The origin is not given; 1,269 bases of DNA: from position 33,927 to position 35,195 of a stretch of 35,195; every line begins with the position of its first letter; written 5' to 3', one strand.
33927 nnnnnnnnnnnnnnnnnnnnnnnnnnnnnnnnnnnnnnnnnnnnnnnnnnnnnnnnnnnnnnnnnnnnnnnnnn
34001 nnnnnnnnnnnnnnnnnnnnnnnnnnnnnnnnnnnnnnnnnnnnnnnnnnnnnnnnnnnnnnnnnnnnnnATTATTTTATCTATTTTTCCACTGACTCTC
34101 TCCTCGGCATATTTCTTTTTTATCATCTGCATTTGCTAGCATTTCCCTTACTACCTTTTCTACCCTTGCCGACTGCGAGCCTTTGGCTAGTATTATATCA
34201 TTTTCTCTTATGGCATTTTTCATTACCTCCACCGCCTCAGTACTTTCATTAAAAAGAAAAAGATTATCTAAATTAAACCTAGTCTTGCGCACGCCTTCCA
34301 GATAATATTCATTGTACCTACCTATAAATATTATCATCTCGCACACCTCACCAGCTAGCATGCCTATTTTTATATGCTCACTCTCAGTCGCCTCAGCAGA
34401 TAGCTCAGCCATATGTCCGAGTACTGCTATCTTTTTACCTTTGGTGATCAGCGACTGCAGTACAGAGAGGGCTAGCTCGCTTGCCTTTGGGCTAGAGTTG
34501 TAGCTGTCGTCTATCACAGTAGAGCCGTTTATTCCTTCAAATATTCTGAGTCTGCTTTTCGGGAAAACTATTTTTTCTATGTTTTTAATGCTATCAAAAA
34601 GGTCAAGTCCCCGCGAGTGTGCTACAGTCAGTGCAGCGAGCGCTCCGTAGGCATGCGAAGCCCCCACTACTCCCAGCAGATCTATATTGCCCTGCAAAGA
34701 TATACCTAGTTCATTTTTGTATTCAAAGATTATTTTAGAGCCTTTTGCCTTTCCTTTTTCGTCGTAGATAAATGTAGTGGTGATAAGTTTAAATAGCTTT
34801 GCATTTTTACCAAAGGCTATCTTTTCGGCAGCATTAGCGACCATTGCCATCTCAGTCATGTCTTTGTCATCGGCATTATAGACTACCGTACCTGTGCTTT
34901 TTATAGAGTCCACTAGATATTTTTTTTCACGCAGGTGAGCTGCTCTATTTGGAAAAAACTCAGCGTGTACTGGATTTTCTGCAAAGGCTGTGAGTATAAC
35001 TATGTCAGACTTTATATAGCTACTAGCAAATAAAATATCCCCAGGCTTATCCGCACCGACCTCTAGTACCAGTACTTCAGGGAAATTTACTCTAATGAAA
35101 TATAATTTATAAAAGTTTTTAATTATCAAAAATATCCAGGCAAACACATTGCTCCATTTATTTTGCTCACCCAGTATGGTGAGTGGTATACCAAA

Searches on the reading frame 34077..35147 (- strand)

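Call 8: search_protein_families(library=pfam, proteins=[window:34077-35147:-], max_evalue=0.1)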
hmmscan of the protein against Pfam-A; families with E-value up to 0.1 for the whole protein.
window:34077-35147:- (356 aa): 2 families
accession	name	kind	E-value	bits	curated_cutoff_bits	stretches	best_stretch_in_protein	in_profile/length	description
PF02875.26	Mur_ligase_C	-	4.8e-12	47.3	28.4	1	199-324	2-126/127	Mur ligase, glutamate ligase domain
PF08245.18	Mur_ligase_M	-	2.8e-11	44.2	24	1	23-174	57-198/200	Mur ligase middle domain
